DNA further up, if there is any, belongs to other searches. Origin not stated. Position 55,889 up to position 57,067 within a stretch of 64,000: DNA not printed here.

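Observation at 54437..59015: tRNA-Glu-adjacent accessory island ending in a large serine recombinase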

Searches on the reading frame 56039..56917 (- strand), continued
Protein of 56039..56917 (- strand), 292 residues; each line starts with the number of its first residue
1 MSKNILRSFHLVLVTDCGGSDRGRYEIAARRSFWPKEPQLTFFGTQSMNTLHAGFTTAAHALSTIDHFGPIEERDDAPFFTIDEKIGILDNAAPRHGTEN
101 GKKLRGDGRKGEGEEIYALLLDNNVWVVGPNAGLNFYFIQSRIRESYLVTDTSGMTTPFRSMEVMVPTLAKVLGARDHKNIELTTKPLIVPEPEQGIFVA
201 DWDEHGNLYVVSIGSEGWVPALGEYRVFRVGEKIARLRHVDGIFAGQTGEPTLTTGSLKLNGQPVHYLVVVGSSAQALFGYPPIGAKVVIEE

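Call 30: search_protein_families(library=pfam, proteins=[P0112, P0113, P0114, P0116, P0118, P0119, P0120, P0122, P0136, P0149], max_evalue=0.001)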
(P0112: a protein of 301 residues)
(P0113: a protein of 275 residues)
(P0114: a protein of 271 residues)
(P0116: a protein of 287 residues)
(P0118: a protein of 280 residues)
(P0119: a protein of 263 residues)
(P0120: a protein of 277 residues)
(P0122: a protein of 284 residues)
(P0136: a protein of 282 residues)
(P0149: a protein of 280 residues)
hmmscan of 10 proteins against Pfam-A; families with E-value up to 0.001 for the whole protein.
P0112 (301 aa): 1 family
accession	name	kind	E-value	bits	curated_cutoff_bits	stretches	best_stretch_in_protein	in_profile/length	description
PF20257.3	SAM_HAT_C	-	1.4e-05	25.8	25.5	1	198-262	3-62/84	SAM hydroxide adenosyltransferase C-terminal domain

P0113 (275 aa): 1 family
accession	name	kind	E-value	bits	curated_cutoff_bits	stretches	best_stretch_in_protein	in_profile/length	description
PF20257.3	SAM_HAT_C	-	4.6e-07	30.5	25.5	1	173-234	3-60/84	SAM hydroxide adenosyltransferase C-terminal domain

P0114 (271 aa): 1 family
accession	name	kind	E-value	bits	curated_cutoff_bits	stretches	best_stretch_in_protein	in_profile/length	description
PF20257.3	SAM_HAT_C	-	4.4e-06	27.4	25.5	1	180-261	5-77/84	SAM hydroxide adenosyltransferase C-terminal domain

P0116 (287 aa): 0 families

P0118 (280 aa): 0 families

P0119 (263 aa): 2 families
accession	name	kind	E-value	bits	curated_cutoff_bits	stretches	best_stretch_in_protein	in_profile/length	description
PF20257.3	SAM_HAT_C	-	8.9e-06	26.4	25.5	1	170-250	2-76/84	SAM hydroxide adenosyltransferase C-terminal domain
PF01887.21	SAM_HAT_N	-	3.4e-05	24.1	26.3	1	8-155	1-145/145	SAM hydroxide adenosyltransferase N-terminal domain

P0120 (277 aa): 1 family
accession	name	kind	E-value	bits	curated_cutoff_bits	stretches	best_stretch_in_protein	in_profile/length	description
PF20257.3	SAM_HAT_C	-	4.6e-06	27.3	25.5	1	182-261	2-75/84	SAM hydroxide adenosyltransferase C-terminal domain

P0122 (284 aa): 1 family
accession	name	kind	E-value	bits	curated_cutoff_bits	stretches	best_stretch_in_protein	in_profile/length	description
PF20257.3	SAM_HAT_C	-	1.1e-05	26.1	25.5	1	191-271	3-75/84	SAM hydroxide adenosyltransferase C-terminal domain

P0136 (282 aa): 2 families
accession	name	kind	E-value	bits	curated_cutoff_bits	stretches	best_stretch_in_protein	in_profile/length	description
PF01887.21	SAM_HAT_N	-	9.3e-05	22.7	26.3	1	7-147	1-138/145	SAM hydroxide adenosyltransferase N-terminal domain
PF20257.3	SAM_HAT_C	-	0.00021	22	25.5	0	168-229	2-61/84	SAM hydroxide adenosyltransferase C-terminal domain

P0149 (280 aa): 1 family
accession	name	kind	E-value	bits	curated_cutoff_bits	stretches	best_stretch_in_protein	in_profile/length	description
PF20257.3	SAM_HAT_C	-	1.5e-05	25.7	25.5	1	185-267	2-76/84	SAM hydroxide adenosyltransferase C-terminal domain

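Call 32: search_solved_structures(query=A2, max_evalue=1, show_alignments=4)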
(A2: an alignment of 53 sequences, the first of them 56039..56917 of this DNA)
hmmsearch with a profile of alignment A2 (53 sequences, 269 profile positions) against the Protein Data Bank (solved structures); distinct sequences matched with E-value up to 1: 9.
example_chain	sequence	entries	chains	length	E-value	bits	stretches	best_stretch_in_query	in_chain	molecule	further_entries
22uy_A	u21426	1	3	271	4.7e-13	52.3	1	93-255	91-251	(R)-S-adenosyl-L-methionine hydrolase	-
2f4n_A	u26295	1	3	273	4.8e-13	52.3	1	94-256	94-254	Hypothetical protein MJ1651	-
2zbu_A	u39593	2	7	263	9.3e-09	38.2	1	8-264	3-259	Uncharacterized conserved protein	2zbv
2wr8_A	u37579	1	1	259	5.7e-06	29.1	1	6-264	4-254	PUTATIVE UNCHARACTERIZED PROTEIN PH0463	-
1wu8_A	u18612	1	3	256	9.7e-06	28.3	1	7-264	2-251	hypothetical protein PH0463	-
2cw5_A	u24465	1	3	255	0.04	16.5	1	133-256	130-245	Bacterial fluorinating enzyme homolog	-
2q6l_A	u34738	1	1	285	0.074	15.6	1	4-230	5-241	Hypothetical protein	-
2q6o_A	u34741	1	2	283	0.5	12.9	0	171-230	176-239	Hypothetical Protein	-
2q6i_A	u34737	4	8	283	0.68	12.4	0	171-230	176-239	Hypothetical protein | chlorinase | Adenosyl-chloride synthase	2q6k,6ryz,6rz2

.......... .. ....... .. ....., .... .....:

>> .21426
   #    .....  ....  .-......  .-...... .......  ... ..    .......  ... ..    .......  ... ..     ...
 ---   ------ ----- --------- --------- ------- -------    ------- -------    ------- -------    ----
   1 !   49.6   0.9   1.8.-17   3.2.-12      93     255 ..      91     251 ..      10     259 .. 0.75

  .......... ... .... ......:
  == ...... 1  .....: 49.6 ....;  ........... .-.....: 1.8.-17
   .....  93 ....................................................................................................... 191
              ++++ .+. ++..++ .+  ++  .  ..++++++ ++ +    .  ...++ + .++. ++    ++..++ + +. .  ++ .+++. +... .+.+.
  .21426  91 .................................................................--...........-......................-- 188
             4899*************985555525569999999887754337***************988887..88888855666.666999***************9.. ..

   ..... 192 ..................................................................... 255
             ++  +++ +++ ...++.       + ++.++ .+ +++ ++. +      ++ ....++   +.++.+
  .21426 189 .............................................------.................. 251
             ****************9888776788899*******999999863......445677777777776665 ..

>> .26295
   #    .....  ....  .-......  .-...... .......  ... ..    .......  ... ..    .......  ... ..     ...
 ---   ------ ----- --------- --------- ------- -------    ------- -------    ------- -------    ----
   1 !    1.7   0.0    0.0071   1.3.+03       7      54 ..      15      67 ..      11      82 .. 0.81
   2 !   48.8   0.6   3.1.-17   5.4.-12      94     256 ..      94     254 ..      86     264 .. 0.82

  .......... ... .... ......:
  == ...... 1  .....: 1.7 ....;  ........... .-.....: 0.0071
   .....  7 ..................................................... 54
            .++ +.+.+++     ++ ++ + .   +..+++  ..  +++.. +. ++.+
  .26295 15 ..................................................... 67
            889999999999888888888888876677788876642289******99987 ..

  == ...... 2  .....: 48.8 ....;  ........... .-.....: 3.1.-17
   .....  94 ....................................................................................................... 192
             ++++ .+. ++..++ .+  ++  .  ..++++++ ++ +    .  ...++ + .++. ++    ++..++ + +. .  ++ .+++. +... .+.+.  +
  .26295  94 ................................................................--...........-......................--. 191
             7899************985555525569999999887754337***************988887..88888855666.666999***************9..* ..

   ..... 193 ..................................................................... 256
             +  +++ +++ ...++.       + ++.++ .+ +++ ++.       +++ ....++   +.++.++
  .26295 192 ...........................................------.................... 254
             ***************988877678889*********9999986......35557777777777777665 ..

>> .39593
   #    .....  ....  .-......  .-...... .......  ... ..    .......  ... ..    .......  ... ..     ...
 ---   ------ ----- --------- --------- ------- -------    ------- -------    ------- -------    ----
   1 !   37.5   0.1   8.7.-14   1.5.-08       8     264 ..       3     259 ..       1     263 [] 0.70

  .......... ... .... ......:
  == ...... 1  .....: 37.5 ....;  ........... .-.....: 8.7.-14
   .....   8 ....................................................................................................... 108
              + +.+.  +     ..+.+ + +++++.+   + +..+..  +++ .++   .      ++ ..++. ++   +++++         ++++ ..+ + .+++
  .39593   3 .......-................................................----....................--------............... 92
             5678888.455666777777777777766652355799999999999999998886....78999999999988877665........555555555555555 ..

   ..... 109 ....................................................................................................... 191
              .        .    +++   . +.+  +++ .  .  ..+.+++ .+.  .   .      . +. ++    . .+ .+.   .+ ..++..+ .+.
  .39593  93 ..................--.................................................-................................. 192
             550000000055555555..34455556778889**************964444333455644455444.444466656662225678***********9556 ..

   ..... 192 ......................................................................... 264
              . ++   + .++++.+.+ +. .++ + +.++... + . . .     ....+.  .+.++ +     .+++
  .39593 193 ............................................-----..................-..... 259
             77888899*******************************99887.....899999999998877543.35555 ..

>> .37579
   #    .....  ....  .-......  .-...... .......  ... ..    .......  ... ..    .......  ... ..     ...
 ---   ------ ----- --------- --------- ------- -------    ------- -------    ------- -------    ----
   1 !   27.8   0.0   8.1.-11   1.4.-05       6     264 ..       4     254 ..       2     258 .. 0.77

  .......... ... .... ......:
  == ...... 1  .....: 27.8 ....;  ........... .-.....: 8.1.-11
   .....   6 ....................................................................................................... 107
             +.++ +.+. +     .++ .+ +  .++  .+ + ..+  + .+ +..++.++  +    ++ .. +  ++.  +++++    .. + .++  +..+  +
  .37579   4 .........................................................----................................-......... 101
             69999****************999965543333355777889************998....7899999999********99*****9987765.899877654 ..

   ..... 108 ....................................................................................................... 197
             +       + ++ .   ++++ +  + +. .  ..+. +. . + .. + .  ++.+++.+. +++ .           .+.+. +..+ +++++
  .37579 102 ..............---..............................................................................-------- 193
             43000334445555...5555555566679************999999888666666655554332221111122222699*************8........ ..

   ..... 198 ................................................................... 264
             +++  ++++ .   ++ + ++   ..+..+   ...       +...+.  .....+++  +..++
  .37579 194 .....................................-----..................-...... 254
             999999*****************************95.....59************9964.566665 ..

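Call 36: find_encoding_contigs(protein=P0002, flank=6000, max_places=2)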
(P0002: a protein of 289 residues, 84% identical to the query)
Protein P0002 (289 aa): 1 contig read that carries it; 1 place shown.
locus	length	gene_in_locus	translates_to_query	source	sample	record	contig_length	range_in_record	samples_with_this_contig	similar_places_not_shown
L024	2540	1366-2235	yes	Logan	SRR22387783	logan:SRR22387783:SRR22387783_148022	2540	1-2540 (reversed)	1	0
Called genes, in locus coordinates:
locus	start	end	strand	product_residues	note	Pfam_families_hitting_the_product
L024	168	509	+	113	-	PF07883:Cupin_2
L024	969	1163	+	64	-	-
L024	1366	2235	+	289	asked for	-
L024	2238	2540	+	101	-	?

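Call 37: find_encoding_contigs(protein=P0005, flank=6000, max_places=2)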
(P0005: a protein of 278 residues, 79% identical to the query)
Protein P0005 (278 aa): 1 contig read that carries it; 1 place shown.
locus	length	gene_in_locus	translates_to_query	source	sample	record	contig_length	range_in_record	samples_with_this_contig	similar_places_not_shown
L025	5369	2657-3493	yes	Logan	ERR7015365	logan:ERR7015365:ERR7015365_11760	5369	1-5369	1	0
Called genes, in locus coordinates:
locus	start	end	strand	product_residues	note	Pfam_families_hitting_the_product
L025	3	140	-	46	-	?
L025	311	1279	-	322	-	PF00294:PfkB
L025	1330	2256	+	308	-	-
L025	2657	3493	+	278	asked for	-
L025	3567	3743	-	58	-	-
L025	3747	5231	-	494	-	PF14010:PEPcase_2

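Call 66: search_protein_families(library=phrogs, proteins=[window:56039-56917:-], max_evalue=0.01)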
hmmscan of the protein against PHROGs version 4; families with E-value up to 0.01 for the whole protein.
window:56039-56917:- (292 aa): 0 families

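Call 67: search_protein_families(library=padloc, proteins=[window:56039-56917:-], max_evalue=0.01)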
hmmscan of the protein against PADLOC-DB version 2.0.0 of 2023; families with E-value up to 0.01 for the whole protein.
window:56039-56917:- (292 aa): 0 families

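Call 85: list_cluster_members(proteins=[P0112, P0113, P0114, P0116, P0118, P0119, P0107, P0108])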
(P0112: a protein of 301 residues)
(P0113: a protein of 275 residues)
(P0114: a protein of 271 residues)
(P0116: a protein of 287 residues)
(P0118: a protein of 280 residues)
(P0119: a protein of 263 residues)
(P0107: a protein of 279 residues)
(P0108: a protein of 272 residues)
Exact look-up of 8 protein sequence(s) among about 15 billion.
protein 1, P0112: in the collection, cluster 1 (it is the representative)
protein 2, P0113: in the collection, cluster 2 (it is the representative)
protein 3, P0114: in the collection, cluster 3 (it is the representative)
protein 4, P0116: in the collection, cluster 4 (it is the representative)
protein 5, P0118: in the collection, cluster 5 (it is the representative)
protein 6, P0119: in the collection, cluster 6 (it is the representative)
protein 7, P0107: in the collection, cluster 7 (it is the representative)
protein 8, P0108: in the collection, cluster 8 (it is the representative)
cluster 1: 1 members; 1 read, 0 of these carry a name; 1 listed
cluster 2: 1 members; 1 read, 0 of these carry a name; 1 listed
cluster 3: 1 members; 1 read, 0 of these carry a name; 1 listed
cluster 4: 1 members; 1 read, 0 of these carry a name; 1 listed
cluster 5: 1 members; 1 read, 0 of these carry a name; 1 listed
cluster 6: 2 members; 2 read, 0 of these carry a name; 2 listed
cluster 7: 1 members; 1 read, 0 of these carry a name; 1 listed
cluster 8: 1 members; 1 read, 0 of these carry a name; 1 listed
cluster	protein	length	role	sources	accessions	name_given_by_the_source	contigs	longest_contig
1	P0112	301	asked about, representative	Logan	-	-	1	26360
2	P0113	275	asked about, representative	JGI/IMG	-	-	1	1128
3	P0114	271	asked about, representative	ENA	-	-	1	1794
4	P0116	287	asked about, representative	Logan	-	-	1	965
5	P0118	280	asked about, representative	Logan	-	-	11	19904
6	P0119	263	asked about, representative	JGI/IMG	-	-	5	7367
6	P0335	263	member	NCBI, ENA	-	-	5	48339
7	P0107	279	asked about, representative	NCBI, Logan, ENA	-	-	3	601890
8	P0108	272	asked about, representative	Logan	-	-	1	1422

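Call 86: find_encoding_contigs(protein=P0112, flank=5000, max_places=1)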
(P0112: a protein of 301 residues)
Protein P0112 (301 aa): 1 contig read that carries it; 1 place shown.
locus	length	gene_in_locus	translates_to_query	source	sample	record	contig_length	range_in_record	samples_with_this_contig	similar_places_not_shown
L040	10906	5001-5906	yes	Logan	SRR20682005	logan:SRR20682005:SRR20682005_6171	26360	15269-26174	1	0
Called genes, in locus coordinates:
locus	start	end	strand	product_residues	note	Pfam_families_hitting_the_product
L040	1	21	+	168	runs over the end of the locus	PF00710:Asparaginase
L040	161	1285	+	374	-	PF01168:Ala_racemase_N, PF00842:Ala_racemase_C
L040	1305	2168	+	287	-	PF00892:EamA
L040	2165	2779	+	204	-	-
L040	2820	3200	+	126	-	-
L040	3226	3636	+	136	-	PF11969:DcpS_C, PF01230:HIT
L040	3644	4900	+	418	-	PF05221:AdoHcyase, PF02826:2-Hacid_dh_C (faint), PF00670:AdoHcyase_NAD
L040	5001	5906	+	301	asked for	-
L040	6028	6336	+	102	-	-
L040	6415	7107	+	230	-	PF01479:S4, PF00849:PseudoU_synth_2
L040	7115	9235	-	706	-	PF00580:UvrD-helicase, PF13245:AAA_19, PF13604:AAA_30 (faint), PF13361:UvrD_C, PF13538:UvrD_C_2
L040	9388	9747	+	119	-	-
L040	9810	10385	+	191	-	PF06130:PTAC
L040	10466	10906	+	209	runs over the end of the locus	?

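Call 87: find_encoding_contigs(protein=P0107, flank=5000, max_places=1)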
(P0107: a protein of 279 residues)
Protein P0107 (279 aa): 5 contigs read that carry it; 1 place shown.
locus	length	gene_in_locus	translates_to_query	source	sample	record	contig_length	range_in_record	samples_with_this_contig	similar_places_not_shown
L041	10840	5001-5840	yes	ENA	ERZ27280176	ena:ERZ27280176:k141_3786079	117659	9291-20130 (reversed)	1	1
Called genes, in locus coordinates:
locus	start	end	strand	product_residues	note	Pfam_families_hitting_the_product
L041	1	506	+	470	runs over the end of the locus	PF00932:LTD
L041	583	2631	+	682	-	PF02518:HATPase_c, PF00204:DNA_gyraseB, PF01751:Toprim, PF00986:DNA_gyraseB_C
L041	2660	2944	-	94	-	-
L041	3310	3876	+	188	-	PF02357:NusG, PF00467:KOW (weak)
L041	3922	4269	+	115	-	PF05635:23S_rRNA_IVP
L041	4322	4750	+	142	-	PF03946:Ribosomal_L11_N, PF00298:Ribosomal_L11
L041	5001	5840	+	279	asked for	-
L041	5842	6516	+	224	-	PF03483:B3_4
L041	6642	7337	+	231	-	PF02223:Thymidylate_kin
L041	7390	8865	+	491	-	PF02934:GatB_N, PF02637:GatB_Yqey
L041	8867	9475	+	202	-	-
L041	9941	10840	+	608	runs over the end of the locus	PF02543:Carbam_trans_N, PF16861:Carbam_trans_C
